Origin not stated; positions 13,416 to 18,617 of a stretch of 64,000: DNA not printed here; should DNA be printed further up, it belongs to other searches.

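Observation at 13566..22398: Five-gene operon: YbjN/YjfI-like, PspA/IM30, YqiJ/NfeD, flotillin and a 1633-aa protein with one MoxR/dynein-like AAA+ module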

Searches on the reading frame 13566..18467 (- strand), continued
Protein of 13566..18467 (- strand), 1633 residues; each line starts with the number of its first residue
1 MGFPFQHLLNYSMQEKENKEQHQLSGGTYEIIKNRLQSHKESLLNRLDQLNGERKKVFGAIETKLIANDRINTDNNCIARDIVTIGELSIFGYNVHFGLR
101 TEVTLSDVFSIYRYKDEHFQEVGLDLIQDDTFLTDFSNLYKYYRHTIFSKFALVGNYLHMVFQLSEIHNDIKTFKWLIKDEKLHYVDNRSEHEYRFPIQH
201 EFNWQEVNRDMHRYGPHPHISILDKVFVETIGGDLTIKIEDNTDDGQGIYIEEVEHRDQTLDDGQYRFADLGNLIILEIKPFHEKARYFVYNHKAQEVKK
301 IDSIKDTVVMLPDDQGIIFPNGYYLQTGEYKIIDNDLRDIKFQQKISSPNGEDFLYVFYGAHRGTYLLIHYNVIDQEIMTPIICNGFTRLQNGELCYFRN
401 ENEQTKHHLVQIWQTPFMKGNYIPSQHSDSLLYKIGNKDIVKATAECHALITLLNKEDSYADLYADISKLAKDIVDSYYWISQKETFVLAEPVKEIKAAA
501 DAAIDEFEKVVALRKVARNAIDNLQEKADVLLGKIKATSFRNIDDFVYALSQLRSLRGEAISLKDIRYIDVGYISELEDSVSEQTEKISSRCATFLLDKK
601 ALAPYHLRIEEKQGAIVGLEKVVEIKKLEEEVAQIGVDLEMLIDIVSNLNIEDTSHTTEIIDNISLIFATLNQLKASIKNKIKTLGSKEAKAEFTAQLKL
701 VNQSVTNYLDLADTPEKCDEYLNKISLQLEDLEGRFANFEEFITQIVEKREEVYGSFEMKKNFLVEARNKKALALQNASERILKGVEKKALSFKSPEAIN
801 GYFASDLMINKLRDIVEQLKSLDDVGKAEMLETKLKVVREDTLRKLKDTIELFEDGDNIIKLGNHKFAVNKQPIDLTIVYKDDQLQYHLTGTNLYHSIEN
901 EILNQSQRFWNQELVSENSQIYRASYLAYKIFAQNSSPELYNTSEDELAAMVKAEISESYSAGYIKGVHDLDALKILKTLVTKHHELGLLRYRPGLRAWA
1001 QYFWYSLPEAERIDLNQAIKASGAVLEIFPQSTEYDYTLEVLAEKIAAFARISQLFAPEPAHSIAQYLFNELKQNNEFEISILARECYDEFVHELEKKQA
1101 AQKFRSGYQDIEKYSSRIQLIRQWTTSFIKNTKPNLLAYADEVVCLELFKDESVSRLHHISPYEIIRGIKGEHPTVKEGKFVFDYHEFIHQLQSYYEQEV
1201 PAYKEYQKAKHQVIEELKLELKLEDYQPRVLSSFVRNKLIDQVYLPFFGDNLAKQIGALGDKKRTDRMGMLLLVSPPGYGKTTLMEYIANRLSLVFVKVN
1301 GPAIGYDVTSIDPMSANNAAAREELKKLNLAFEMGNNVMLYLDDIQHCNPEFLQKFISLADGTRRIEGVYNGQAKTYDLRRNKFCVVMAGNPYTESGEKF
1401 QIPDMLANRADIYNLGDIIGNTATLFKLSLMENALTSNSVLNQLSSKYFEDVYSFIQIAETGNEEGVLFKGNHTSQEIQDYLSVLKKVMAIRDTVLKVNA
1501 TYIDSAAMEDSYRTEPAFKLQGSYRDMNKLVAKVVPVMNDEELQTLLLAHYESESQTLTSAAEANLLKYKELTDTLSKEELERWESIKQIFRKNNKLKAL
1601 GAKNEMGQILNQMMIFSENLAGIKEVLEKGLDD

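Call 23: find_encoding_contigs(protein=P0121, flank=10000, max_places=3)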
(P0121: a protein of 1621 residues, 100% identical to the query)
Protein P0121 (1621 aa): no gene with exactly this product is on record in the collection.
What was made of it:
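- Tried and rejected: Looking up the source contig by exact protein failed (call 23), so the organism is known only as a Flavobacteriaceae-like bacterium.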

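Call 24: find_encoding_contigs(protein=P0233, flank=10000, max_places=2)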
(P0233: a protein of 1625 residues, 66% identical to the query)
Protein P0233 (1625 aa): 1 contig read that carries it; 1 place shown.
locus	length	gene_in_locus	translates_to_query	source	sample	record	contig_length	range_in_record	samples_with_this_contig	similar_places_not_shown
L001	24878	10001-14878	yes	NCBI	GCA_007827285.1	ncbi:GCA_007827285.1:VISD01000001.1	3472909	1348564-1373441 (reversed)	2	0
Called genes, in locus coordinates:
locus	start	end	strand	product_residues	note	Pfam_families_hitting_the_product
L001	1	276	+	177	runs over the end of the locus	PF09685:MamF_MmsF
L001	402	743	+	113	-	PF03551:PadR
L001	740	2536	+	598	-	PF04024:PspC, PF22571:LiaI-LiaF-TM_PspC, PF22744:Toast-rack_PspC-Cterm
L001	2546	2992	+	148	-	PF14534:DUF4440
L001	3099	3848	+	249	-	-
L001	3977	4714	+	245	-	PF10988:DUF2807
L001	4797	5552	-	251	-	PF01381:HTH_3, PF12844:HTH_19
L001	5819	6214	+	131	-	PF22550:CesT_Tir_1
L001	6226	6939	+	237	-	PF04012:PspA_IM30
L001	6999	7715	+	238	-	-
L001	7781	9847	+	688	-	PF01145:Band_7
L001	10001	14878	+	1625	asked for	PF12458:DUF3686, PF25472:DUF7902, PF00004:AAA (weak), PF07728:AAA_5 (weak)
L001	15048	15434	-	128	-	-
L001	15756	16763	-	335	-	PF00890:FAD_binding_2 (faint), PF01134:GIDA (faint), PF07992:Pyr_redox_2, PF12831:FAD_oxidored (faint), PF13450:NAD_binding_8 (faint), PF13738:Pyr_redox_3, PF00070:Pyr_redox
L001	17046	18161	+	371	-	PF07995:GSDH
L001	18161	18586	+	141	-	PF00034:Cytochrom_C, PF13442:Cytochrome_CBB3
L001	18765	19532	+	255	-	PF00142:Fer4_NifH (weak), PF01656:CbiA, PF02374:ArsA_ATPase (weak), PF06564:CBP_BcsQ, PF09140:MipZ, PF10609:ParA, PF13614:AAA_31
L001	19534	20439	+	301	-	PF02195:ParB_N, PF17762:HTH_ParB, PF23552:ParB_C (weak)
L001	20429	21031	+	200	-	PF18935:DUF5683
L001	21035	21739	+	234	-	PF01113:DapB_N, PF05173:DapB_C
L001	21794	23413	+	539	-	PF18936:DUF5684, PF10502:Peptidase_S26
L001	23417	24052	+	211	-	PF08889:WbqC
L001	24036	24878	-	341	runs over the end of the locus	PF28535:DUF8431, PF03372:Exo_endo_phos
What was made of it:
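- Closest known: Dokdonia donghaensis DSW-1 pspA. Same: My Dokdonia sp. Hel_I_63 locus L001 shows the identical layout (call 24).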

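Call 41: search_dna_similar(query=window:13566-18467:-, collection=plasmids, mode=protein, max_rows=25, rows=spread)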
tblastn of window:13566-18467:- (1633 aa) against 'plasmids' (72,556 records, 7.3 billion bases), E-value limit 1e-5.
Records with a match: 13; places in all: 13; records where one place covers at least 80% of the query: 13.
Best place of each record, by identity: <60% 13.
By first word of the organism name: Streptomyces 3; Proteus 2; Deinococcus 2; Hymenobacter 1; Nonomuraea 1; Pseudomonas 1; Photobacterium 1; Vibrio 1; Halomonas 1.
By predicted mobility (MOB-suite, as given by PLSDB): non-mobilizable 10; mobilizable 3.
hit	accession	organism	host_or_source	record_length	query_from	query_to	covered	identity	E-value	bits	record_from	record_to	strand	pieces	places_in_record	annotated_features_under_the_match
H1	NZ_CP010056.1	Hymenobacter sp. DG25B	single cell,soil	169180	23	1629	98%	47.5%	0e+0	1562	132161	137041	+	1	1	DNA repair ATPase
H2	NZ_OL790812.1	Proteus mirabilis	-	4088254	9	1591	97%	39.7%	0e+0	1158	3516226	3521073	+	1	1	none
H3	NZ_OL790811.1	Proteus mirabilis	-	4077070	9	1591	97%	39.7%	0e+0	1158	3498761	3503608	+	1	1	none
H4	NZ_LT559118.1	Nonomuraea gerenzanensis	-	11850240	23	1591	96%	39.6%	0e+0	1152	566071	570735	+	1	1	none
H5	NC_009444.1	Pseudomonas fluorescens SBW25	-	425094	20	1592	96%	38.7%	0e+0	1125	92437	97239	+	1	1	DNA repair ATPase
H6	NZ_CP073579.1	Photobacterium sp. GJ3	-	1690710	3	1621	99%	36.8%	0e+0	1033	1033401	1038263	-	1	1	record has no annotation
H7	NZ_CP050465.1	Vibrio campbellii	single cell,seawater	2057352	26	1621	98%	36.7%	0e+0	1030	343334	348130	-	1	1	none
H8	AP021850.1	Deinococcus grandis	-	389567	25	1591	96%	36.9%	0e+0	1061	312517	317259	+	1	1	hypothetical protein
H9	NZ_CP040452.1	Halomonas sp. PA16-9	-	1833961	28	1592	96%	36.9%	0e+0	1100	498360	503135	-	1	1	none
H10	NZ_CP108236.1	Streptomyces sp. NBC_00080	-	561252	24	1588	96%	36.6%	0e+0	1111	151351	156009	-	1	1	DNA repair ATPase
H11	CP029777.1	Deinococcus actinosclerus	mixed culture,wastewater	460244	25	1589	87%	38.6%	0e+0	1068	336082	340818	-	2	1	DNA repair protein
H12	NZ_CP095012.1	Streptomyces sp. 2P-4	cell culture,mudflats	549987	27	1591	96%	34.4%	0e+0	896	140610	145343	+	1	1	DNA repair ATPase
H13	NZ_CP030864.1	Streptomyces globosus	cell culture,environment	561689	27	1591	96%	34.3%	0e+0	896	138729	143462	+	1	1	DNA repair ATPase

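Call 42: search_dna_similar(query=window:13566-18467:-, collection=phages, mode=protein, max_rows=15)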
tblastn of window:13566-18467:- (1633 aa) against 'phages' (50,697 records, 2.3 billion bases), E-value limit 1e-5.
No match.

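Call 43: get_annotated_region(hit=H5, flank=8000)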
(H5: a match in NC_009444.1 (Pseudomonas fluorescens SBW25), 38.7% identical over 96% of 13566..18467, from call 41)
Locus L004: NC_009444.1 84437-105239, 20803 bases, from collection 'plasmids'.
description: Pseudomonas fluorescens SBW25 plasmid pQBR103, complete sequence
organism: Pseudomonas fluorescens SBW25 (NCBI taxid 216595)
taxonomy: Bacteria; Pseudomonadota; Gammaproteobacteria; Pseudomonadales; Pseudomonadaceae; Pseudomonas; Pseudomonas fluorescens; Pseudomonas fluorescens SBW25
host: -; source: -; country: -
typing (MOB-suite, as given by PLSDB): non-mobilizable; replicon rep_cluster_1081; mating-pair formation MPF_I
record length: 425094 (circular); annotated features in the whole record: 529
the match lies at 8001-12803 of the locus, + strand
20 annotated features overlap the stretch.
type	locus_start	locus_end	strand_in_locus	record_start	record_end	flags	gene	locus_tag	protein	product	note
CDS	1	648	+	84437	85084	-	-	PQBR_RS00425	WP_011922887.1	YjfI family protein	-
CDS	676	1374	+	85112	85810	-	-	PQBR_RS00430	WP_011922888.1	PspA/IM30 family protein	-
CDS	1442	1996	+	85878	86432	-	-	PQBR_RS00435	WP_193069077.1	rhomboid family intramembrane serine protease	-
CDS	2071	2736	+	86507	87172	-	-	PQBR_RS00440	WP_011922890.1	DUF2491 family protein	-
CDS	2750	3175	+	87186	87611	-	-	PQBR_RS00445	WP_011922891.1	DUF350 domain-containing protein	-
CDS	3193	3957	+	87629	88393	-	-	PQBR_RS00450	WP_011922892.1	DUF1190 domain-containing protein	-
CDS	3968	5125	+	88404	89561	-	-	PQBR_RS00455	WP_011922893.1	glutathionylspermidine synthase family protein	-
CDS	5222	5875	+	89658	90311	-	-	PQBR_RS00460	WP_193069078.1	hypothetical protein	-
CDS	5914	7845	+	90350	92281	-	-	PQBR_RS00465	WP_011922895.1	SPFH domain-containing protein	-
CDS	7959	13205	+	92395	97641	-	-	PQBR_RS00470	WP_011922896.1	DNA repair ATPase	-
CDS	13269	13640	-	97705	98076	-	-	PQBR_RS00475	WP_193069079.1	histone-like nucleoid-structuring protein, MvaT/MvaU family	GO:0071824 - protein-DNA complex organization [Evidence IEA]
CDS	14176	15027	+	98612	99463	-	-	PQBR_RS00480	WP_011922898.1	hypothetical protein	-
CDS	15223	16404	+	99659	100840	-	-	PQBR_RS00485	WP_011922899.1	C2H2-type zinc finger protein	-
CDS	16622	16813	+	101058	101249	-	-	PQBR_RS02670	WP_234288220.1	hypothetical protein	-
CDS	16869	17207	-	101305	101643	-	-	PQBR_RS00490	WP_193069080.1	hypothetical protein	-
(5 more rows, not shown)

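Call 44: get_annotated_region(hit=H1, flank=8000)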
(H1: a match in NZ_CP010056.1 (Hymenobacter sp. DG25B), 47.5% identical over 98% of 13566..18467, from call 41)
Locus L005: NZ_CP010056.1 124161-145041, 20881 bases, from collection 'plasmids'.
description: Hymenobacter sp. DG25B plasmid unnamed, complete sequence
organism: Hymenobacter sp. DG25B (NCBI taxid 1385664)
taxonomy: Bacteria; Bacteroidota; Cytophagia; Cytophagales; Hymenobacteraceae; Hymenobacter; Hymenobacter sp. DG25B
host: -; source: single cell,soil; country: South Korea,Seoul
typing (MOB-suite, as given by PLSDB): non-mobilizable
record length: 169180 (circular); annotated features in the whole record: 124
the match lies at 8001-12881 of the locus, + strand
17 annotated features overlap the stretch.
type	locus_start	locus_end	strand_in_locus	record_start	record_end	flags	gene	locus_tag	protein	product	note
CDS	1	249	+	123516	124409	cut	-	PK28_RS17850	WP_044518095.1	carbohydrate kinase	GO:0005975 - carbohydrate metabolic process [Evidence IEA]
CDS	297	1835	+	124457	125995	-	-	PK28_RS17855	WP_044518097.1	glycoside hydrolase family 32 protein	-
CDS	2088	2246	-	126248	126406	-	-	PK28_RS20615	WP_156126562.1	hypothetical protein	-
CDS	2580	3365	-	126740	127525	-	-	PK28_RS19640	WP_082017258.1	LexA family transcriptional regulator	-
CDS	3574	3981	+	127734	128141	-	-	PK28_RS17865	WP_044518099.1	molecular chaperone Tir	-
CDS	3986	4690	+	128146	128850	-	-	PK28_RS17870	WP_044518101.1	PspA/IM30 family protein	-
CDS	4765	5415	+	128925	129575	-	-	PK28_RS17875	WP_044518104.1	DUF1449 family protein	-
CDS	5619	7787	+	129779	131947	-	-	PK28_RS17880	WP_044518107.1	hypothetical protein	-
CDS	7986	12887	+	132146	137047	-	-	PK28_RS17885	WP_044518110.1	DNA repair ATPase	-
CDS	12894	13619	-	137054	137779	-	-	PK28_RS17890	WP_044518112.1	LytTR family DNA-binding domain-containing protein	-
CDS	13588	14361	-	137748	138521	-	-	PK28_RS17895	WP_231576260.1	histidine kinase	GO:0000160 - phosphorelay signal transduction system [Evidence IEA]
CDS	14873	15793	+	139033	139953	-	-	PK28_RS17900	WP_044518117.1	ABC transporter ATP-binding protein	-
CDS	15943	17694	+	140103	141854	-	-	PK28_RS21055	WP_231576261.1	hypothetical protein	-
CDS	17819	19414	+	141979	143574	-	-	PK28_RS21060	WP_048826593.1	M1 family aminopeptidase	-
CDS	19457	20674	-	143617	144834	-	-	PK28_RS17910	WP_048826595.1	ATP-binding protein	-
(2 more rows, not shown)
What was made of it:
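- Thirteen 'plasmid' records carry homologues, including pQBR103 and a Hymenobacter plasmid (calls 41, 43, 44).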

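Call 45: get_annotated_region(hit=H10, flank=8000)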
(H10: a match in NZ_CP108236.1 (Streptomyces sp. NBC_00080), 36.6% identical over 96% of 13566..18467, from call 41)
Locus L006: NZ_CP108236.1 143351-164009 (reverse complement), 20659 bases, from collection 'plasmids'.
description: Streptomyces sp. NBC_00080 plasmid unnamed1, complete sequence
organism: Streptomyces sp. NBC_00080 (NCBI taxid 2975645)
taxonomy: Bacteria; Actinomycetota; Actinomycetes; Kitasatosporales; Streptomycetaceae; Streptomyces; Streptomyces sp. NBC 00080
host: -; source: -; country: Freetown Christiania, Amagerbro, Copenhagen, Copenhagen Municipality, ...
typing (MOB-suite, as given by PLSDB): non-mobilizable; replicon rep_cluster_43
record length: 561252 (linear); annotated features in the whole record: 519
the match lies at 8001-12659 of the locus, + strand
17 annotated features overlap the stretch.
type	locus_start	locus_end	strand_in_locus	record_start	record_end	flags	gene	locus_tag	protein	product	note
CDS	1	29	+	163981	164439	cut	-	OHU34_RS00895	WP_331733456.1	CBS domain-containing protein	-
CDS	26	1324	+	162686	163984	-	-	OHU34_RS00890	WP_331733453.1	ArsB/NhaD family transporter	-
CDS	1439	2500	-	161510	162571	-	-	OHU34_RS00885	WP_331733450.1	helix-turn-helix domain-containing protein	-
CDS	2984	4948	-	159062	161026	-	-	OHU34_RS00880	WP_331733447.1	NAD-binding protein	GO:0006813 - potassium ion transport [Evidence IEA]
CDS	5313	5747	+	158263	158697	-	-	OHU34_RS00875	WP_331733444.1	hypothetical protein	-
CDS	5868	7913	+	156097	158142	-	-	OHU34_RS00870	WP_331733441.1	flotillin family protein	-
CDS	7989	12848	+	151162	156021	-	-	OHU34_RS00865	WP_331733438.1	DNA repair ATPase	-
CDS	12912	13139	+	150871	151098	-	-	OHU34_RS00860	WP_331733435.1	hypothetical protein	-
CDS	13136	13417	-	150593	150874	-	-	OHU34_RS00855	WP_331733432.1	hypothetical protein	-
CDS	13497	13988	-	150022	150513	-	-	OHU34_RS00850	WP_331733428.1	CBS domain-containing protein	-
CDS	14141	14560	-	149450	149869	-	-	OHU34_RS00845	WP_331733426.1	hypothetical protein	-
CDS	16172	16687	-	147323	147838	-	-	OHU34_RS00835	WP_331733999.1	hypothetical protein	-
CDS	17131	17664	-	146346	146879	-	-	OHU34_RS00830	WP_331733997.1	TerD family protein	-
CDS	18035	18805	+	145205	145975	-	-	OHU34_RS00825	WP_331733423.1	hypothetical protein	-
CDS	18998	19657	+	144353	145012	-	-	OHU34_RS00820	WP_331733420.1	superoxide dismutase family protein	-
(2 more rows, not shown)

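Call 50: get_annotated_region(hit=H8, flank=8000)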
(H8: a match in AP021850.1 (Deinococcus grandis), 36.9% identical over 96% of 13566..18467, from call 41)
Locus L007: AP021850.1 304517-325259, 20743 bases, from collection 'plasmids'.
description: Deinococcus grandis ATCC 43672 plasmid: pDEGR-1 DNA, complete genome
organism: Deinococcus grandis (NCBI taxid 57498)
taxonomy: Bacteria; Deinococcota; Deinococci; Deinococcales; Deinococcaceae; Deinococcus; Deinococcus grandis
host: -; source: -; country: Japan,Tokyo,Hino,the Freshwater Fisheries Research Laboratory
typing (MOB-suite, as given by PLSDB): non-mobilizable
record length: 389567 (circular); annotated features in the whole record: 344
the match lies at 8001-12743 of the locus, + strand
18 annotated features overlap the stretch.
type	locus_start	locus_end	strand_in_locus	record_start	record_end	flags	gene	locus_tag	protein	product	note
CDS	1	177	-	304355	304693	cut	-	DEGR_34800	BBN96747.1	hypothetical protein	-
CDS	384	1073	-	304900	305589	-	-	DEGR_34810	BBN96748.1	cob(I)alamin adenosyltransferase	-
CDS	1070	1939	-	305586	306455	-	-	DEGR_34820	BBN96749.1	ABC transporter substrate-binding protein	-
CDS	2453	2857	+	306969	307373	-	-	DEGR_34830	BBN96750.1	hypothetical protein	-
CDS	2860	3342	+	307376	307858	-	-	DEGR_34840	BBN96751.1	hypothetical protein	-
CDS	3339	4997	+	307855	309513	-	-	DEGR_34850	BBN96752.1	hypothetical protein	-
CDS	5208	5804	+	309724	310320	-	-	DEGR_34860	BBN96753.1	hypothetical protein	-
CDS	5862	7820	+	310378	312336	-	-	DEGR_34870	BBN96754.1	hypothetical protein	-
CDS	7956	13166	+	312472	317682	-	-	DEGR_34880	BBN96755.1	hypothetical protein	-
CDS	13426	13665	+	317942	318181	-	-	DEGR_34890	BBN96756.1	copper chaperone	-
CDS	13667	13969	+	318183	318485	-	-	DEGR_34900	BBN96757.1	hypothetical protein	-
CDS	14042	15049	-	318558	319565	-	-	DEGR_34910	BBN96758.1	esterase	-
CDS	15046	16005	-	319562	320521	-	murQ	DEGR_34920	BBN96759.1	N-acetylmuramic acid 6-phosphate etherase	-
CDS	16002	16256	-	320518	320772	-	-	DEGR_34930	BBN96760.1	hypothetical protein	-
CDS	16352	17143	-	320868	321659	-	-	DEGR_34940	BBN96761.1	hypothetical protein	-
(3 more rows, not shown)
